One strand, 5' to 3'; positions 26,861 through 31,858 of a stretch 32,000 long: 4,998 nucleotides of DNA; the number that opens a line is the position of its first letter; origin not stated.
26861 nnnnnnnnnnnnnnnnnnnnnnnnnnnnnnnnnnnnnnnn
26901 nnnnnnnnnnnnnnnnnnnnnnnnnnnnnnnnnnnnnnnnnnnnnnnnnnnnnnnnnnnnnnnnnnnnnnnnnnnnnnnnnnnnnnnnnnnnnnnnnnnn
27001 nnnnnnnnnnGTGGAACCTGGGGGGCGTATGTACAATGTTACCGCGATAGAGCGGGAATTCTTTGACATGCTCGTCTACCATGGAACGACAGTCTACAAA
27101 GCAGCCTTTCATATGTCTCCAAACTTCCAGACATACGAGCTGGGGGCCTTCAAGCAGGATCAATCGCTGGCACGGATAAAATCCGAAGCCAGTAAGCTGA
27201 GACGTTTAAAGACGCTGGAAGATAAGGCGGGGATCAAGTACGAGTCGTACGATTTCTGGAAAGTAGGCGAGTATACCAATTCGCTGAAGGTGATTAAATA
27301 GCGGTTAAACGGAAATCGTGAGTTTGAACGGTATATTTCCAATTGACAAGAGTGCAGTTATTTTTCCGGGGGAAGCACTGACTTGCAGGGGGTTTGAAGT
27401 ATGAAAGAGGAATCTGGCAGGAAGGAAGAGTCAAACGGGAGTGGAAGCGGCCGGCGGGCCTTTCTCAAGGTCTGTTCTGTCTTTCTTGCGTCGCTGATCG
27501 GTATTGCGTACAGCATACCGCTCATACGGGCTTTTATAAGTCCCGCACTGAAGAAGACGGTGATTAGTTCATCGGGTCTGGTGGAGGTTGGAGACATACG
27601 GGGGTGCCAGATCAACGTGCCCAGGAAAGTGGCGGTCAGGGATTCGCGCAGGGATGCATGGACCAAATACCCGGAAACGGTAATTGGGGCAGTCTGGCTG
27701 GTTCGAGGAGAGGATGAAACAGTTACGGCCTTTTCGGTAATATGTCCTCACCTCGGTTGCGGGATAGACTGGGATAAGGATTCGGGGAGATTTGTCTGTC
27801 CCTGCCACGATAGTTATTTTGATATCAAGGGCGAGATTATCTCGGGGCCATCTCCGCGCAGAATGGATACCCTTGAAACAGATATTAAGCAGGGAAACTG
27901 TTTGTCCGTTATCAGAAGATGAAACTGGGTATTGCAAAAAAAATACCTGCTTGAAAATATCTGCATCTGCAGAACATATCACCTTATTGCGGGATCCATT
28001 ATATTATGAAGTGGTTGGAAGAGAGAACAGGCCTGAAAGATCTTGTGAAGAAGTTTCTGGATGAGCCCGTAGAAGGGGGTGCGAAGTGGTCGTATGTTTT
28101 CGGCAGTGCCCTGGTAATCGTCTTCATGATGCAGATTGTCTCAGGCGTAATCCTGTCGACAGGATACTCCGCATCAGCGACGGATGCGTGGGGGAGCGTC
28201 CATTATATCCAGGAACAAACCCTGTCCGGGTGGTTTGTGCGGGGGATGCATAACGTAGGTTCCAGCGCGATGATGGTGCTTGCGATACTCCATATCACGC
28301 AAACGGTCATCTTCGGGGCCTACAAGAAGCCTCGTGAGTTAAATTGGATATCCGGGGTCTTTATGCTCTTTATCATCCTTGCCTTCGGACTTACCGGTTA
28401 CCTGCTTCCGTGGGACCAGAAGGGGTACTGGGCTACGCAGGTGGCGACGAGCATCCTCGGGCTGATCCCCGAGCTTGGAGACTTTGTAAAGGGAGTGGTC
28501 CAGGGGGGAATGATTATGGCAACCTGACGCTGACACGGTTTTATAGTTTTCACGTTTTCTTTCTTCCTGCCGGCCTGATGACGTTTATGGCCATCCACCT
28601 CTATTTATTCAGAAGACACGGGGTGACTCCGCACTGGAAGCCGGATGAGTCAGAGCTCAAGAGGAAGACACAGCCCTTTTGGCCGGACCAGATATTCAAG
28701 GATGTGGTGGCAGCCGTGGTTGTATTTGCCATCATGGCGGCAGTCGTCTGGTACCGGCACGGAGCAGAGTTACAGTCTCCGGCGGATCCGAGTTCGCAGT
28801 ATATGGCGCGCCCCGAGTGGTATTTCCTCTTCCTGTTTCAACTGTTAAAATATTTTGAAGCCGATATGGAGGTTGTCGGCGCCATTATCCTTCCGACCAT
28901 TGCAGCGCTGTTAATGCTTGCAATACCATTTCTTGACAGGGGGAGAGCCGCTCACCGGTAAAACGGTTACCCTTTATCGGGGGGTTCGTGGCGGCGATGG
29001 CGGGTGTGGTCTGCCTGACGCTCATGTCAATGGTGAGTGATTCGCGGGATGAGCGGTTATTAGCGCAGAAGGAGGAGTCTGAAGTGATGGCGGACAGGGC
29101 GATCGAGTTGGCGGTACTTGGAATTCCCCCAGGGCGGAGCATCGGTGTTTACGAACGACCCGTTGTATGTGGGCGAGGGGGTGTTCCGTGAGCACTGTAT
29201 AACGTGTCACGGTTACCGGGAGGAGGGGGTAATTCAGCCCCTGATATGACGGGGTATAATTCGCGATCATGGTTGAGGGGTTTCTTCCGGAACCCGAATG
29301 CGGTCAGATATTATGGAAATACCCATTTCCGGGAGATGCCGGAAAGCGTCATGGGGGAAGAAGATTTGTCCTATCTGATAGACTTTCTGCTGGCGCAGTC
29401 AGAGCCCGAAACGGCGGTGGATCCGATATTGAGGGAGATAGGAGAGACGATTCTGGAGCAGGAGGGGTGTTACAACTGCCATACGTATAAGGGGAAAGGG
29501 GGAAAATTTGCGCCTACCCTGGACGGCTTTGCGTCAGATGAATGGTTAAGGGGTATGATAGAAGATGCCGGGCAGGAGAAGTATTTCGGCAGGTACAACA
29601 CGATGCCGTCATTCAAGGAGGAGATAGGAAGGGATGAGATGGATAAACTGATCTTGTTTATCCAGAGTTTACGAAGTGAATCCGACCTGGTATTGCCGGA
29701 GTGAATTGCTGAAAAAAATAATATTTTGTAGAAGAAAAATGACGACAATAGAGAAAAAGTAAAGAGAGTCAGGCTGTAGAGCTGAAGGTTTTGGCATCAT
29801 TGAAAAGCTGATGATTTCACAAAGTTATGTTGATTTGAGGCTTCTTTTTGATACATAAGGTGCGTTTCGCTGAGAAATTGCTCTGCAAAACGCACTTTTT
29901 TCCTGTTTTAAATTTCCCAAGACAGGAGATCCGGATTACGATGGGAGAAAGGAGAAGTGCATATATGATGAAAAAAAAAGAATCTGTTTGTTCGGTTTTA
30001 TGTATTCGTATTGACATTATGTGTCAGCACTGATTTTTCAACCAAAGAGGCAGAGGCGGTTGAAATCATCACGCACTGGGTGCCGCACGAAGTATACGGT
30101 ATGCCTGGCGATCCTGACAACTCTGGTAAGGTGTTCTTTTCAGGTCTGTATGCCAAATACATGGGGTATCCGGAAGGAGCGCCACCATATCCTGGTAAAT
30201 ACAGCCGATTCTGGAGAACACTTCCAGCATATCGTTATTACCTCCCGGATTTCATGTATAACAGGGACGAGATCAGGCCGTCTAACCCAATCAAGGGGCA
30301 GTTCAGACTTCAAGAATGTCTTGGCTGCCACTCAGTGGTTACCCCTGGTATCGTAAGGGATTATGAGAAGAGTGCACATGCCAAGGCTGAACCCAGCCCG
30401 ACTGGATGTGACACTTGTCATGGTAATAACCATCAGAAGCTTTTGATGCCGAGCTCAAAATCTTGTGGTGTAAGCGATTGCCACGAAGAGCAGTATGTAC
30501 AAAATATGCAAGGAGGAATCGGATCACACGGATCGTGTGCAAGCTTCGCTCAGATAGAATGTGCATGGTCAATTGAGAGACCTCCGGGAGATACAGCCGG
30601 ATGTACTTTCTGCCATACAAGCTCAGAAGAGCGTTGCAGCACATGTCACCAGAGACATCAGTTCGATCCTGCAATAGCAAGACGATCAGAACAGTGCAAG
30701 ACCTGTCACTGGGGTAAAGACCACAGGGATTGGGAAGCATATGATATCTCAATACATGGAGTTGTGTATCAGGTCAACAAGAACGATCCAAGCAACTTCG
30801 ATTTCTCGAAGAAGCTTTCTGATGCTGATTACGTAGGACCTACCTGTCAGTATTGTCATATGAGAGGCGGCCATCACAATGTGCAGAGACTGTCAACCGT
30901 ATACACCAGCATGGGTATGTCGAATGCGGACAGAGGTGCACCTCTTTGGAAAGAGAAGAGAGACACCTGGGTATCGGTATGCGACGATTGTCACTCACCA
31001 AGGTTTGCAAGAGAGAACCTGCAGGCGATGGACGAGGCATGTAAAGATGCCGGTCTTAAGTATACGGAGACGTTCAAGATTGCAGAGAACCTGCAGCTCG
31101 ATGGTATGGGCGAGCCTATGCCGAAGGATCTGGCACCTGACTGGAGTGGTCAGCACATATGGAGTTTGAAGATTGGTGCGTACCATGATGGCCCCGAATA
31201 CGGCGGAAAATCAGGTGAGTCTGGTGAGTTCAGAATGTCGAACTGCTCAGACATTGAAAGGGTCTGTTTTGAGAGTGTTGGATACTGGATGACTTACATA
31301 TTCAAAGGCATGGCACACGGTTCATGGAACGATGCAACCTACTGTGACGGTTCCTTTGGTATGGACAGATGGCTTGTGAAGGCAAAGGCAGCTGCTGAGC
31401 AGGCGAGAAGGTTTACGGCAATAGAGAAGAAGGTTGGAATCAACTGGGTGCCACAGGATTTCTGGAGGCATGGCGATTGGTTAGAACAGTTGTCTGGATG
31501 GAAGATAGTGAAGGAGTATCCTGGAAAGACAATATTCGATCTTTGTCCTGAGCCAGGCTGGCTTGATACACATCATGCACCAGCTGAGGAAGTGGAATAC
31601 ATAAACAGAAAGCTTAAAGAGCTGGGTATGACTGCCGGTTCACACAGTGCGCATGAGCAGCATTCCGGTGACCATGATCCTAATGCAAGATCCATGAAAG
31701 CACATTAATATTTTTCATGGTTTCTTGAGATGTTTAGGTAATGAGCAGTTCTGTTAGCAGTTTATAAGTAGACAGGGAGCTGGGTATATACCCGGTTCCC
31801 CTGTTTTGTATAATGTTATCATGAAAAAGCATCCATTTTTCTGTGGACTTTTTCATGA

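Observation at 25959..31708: HAO-like octahaem gene arrayed with a Rieske / b6-type cytochrome b / dihaem c module, followed by a second HOX/HDH-like HAO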

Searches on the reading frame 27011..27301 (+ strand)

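Call 5: search_protein_families(library=pfam, proteins=[window:27011-27301:+], max_evalue=0.01)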
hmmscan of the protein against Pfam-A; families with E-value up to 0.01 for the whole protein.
window:27011-27301:+ (96 aa): 0 families

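Call 6: search_protein_families(library=ncbifam, proteins=[window:27011-27301:+], max_evalue=0.01)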
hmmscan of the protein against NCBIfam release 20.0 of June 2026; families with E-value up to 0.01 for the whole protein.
window:27011-27301:+ (96 aa): 1 family
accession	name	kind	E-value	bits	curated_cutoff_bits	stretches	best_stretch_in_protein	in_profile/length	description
NF052343.1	hydrazine_HDH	equivalog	5.5e-18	64.6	900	1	6-93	424-511/564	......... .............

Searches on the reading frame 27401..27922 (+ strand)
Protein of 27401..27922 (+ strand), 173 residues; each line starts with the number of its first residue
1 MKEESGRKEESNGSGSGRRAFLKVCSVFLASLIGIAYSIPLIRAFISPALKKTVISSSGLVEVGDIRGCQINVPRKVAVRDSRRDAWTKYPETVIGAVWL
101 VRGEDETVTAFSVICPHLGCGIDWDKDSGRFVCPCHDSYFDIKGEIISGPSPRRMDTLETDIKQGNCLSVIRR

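Call 5: search_protein_families(library=pfam, proteins=[window:27401-27922:+], max_evalue=0.01)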
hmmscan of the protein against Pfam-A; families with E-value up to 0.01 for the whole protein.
window:27401-27922:+ (173 aa): 1 family
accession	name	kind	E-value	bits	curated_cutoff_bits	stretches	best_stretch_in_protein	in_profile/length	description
PF00355.32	Rieske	-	2.3e-11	43.9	20.3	1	98-157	26-86/88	Rieske [2Fe-2S] domain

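Call 6: search_protein_families(library=ncbifam, proteins=[window:27401-27922:+], max_evalue=0.01)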
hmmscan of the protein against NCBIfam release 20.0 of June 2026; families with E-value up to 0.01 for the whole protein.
window:27401-27922:+ (173 aa): 7 families
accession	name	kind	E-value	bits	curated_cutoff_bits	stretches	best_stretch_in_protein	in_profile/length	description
NF010001.0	PRK13474.1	subfamily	8.3e-17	61.1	154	1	12-165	8-157/178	cytochrome b6-f complex iron-sulfur subunit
NF045928.1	Cytb6fFeSPetC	equivalog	2.5e-16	59.6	250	1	12-167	8-160/179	cytochrome b6-f complex iron-sulfur subunit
TIGR01416.1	Rieske_proteo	equivalog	2.2e-14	53.9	97.4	1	18-162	3-167/176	ubiquinol-cytochrome c reductase iron-sulfur subunit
TIGR02694.1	arsenite_ox_S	equivalog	3.1e-12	46.5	95.65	1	61-142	7-85/129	arsenate reductase (azurin) small subunit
NF050121.1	bc1_QcrA_actin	exception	5.6e-12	45.8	275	1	107-162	239-297/319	cytochrome bc1 complex Rieske iron-sulfur subunit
NF041174.1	SDX_Thmprot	equivalog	0.00049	20.2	170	1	98-150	26-80/109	sulredoxin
NF058607.1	GlBtMonoOxGbcA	equivalog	0.003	16.1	670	1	97-147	80-132/420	glycine betaine monooxygenase oxygenase subunit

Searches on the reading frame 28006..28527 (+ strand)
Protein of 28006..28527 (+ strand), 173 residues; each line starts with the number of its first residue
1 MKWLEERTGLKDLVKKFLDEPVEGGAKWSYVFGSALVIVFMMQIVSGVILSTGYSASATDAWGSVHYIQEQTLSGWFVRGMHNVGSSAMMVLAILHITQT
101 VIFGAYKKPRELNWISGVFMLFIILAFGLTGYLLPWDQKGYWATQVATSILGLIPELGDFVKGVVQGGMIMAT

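Call 5: search_protein_families(library=pfam, proteins=[window:28006-28527:+], max_evalue=0.01)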
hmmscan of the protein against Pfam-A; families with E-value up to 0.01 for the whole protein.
window:28006-28527:+ (173 aa): 4 families
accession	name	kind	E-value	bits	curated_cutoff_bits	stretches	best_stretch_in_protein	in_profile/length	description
PF00033.24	Cytochrome_B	-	4.6e-36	124.9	27.2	1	23-170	7-154/189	Cytochrome b/b6/petB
PF13631.11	Cytochrom_B_N_2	-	1.3e-24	87.5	27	1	88-170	2-84/169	Cytochrome b(N-terminal)/b6/petB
PF14358.11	DUF4405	-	9.4e-06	26.5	26.7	1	35-97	5-62/66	Domain of unknown function (DUF4405)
PF01292.26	Ni_hydr_CYTB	-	0.0034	17.6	30.1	1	25-107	98-169/179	Prokaryotic cytochrome b561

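Call 6: search_protein_families(library=ncbifam, proteins=[window:28006-28527:+], max_evalue=0.01)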
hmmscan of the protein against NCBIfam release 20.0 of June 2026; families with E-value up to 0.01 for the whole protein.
window:28006-28527:+ (173 aa): 4 families
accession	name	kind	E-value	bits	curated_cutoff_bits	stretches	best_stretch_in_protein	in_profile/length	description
NF002990.0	PRK03735.1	subfamily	2.4e-46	158.3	325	1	2-171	7-183/223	cytochrome b6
NF040969.1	cytb_ExtP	equivalog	2.8e-43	148.2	290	1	27-170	22-165/205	selenite/tellurite reduction operon b-type cytochrome ExtP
NF041076.1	cyt_b_SoxC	equivalog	5.6e-18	65.1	740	1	3-161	4-157/542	proton pump complex cytochrome B SoxC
NF050120.1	bc1_QcrB_actin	exception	4.4e-17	62.1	500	1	4-169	2-182/458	cytochrome bc1 complex cytochrome b subunit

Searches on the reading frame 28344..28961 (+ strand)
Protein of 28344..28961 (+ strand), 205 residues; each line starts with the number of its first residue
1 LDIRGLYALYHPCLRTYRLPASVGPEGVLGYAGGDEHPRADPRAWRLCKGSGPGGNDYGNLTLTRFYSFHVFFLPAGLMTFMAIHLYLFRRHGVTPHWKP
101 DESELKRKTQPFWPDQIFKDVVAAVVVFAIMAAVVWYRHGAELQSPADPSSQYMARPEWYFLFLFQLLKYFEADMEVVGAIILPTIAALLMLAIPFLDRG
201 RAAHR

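Call 5: search_protein_families(library=pfam, proteins=[window:28344-28961:+], max_evalue=0.01)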
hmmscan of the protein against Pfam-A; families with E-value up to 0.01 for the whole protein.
window:28344-28961:+ (205 aa): 3 families
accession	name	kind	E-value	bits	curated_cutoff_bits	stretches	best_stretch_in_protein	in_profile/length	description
PF13631.11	Cytochrom_B_N_2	-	9.4e-14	52.1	27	1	54-135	81-159/169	Cytochrome b(N-terminal)/b6/petB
PF00033.24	Cytochrome_B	-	2.4e-05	24.7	27.2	1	55-92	152-188/189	Cytochrome b/b6/petB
PF00032.22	Cytochrom_B_C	-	3.2e-05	24.6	20.7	1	156-201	12-54/102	Cytochrome b(C-terminal)/b6/petD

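Call 6: search_protein_families(library=ncbifam, proteins=[window:28344-28961:+], max_evalue=0.01)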
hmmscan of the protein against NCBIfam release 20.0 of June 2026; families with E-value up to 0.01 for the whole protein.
window:28344-28961:+ (205 aa): 5 families
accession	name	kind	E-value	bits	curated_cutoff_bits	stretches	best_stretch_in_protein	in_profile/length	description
NF002990.0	PRK03735.1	subfamily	3.5e-10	40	325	1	54-95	179-220/223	cytochrome b6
NF050120.1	bc1_QcrB_actin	exception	3.2e-08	32.9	500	1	55-179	181-309/458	cytochrome bc1 complex cytochrome b subunit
NF040969.1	cytb_ExtP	equivalog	1.4e-07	31.6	290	1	54-94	162-202/205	selenite/tellurite reduction operon b-type cytochrome ExtP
TIGR01156.1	cytb6_f_IV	equivalog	4e-05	23.5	127.05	1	110-198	29-115/160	cytochrome b6-f complex subunit IV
NF041076.1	cyt_b_SoxC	equivalog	0.00011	21.3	740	1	62-202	169-332/542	proton pump complex cytochrome B SoxC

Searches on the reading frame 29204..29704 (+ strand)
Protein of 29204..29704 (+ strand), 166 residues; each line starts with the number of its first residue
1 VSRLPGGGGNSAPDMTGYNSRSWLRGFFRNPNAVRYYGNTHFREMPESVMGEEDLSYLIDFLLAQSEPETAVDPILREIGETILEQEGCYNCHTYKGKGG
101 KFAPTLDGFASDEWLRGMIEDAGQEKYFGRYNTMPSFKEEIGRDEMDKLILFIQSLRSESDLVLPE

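Call 5: search_protein_families(library=pfam, proteins=[window:29204-29704:+], max_evalue=0.01)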
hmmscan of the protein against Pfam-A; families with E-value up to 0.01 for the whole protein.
window:29204-29704:+ (166 aa): 2 families
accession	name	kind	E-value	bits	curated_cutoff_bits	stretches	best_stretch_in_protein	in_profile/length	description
PF00034.26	Cytochrom_C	-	8.9e-09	37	21.3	1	80-156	4-89/90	Cytochrome c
PF13442.11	Cytochrome_CBB3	-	5.7e-05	23.8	27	1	81-153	7-68/68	Cytochrome C oxidase, cbb3-type, subunit III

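Call 6: search_protein_families(library=ncbifam, proteins=[window:29204-29704:+], max_evalue=0.01)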
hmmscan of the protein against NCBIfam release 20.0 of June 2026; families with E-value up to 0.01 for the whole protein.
window:29204-29704:+ (166 aa): 6 families
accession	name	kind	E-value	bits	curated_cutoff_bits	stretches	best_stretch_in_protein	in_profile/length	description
TIGR00782.1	ccoP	equivalog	4e-08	32.9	179.95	1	40-156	165-281/285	cytochrome-c oxidase, cbb3-type subunit III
TIGR04485.1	thiosulf_SoxX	equivalog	5.2e-06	27.1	61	1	88-139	4-59/78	sulfur oxidation c-type cytochrome SoxX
TIGR02603.1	CxxCH_TIGR02603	domain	0.0021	18.1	68.15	1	80-113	6-38/134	putative heme-binding domain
NF011054.0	PRK14486.1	equivalog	0.0024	17.4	447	0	80-158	218-292/294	putative bifunctional cbb3-type cytochrome c oxidase subunit II/cytochrome c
NF040971.1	cytc_ExtS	equivalog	0.0042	16.4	100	1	77-112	78-113/262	selenite/tellurite reduction operon c-type cytochrome lipoprotein ExtS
NF050122.1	bc1_QcrC_actin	exception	0.0062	15.9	200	1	87-160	145-215/253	cytochrome bc1 complex diheme cytochrome c subunit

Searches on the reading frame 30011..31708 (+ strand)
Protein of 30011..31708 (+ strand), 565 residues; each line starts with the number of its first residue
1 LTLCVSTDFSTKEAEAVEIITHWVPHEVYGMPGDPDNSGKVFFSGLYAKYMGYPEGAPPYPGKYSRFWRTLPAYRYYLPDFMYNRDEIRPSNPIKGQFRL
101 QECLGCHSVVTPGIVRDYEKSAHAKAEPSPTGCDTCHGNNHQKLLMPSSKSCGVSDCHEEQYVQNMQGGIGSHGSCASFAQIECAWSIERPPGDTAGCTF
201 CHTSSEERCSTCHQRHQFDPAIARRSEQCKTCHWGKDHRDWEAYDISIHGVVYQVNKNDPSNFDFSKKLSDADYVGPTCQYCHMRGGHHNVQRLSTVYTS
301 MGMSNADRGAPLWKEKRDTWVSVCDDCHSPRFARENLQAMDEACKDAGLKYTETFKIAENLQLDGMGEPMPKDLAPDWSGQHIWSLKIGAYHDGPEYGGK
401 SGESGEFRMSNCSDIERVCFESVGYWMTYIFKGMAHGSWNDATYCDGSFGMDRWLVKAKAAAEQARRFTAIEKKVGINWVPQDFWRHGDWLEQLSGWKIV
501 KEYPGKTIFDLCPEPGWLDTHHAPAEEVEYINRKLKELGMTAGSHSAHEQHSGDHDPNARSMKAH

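Call 5: search_protein_families(library=pfam, proteins=[window:30011-31708:+], max_evalue=0.01)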
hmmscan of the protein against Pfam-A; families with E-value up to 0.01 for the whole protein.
window:30011-31708:+ (565 aa): 2 families
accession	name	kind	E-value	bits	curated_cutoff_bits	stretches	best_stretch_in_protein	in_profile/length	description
PF13447.11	Multi-haem_cyto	-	2.6e-33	115.9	21.9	1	139-366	18-260/269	Seven times multi-haem cytochrome CxxCH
PF14537.11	Cytochrom_c3_2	-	0.0024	18.8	25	0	97-159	23-79/79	Cytochrome c3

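Call 6: search_protein_families(library=ncbifam, proteins=[window:30011-31708:+], max_evalue=0.01)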
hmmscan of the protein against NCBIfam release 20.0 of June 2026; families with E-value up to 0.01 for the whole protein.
window:30011-31708:+ (565 aa): 1 family
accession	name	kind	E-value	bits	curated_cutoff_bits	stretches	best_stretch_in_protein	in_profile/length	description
NF052343.1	hydrazine_HDH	equivalog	0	1216.9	900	1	2-548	18-564/564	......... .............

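Call 58: search_solved_structures(query=window:30011-31708:+, max_evalue=1e-20, show_alignments=1)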
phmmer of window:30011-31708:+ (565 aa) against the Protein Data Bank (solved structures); distinct sequences matched with E-value up to 1e-20: 7.
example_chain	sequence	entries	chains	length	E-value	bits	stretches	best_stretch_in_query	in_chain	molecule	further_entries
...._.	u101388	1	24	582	0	1126.9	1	8-565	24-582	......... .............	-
4n4j_A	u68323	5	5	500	1.7e-111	376.8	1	24-498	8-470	hydroxylamine oxidoreductase | Similar to hydroxylamine oxidoreductase hao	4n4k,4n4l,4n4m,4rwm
6t5e_A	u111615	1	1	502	4.7e-105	355.5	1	25-497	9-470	Hydroxylamine oxidoreductase-like protein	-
6h5l_A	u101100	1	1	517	3.7e-34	121.3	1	40-288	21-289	Similar to hydroxylamine oxidoreductase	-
1fgj_A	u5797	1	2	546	1.6e-32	115.9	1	103-366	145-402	HYDROXYLAMINE OXIDOREDUCTASE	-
6m0p_A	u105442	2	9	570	2e-32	115.6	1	103-366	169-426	Aerobic hydroxylamine oxidoreductase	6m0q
4fas_A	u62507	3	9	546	2.3e-32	115.3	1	103-366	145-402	Hydroxylamine oxidoreductase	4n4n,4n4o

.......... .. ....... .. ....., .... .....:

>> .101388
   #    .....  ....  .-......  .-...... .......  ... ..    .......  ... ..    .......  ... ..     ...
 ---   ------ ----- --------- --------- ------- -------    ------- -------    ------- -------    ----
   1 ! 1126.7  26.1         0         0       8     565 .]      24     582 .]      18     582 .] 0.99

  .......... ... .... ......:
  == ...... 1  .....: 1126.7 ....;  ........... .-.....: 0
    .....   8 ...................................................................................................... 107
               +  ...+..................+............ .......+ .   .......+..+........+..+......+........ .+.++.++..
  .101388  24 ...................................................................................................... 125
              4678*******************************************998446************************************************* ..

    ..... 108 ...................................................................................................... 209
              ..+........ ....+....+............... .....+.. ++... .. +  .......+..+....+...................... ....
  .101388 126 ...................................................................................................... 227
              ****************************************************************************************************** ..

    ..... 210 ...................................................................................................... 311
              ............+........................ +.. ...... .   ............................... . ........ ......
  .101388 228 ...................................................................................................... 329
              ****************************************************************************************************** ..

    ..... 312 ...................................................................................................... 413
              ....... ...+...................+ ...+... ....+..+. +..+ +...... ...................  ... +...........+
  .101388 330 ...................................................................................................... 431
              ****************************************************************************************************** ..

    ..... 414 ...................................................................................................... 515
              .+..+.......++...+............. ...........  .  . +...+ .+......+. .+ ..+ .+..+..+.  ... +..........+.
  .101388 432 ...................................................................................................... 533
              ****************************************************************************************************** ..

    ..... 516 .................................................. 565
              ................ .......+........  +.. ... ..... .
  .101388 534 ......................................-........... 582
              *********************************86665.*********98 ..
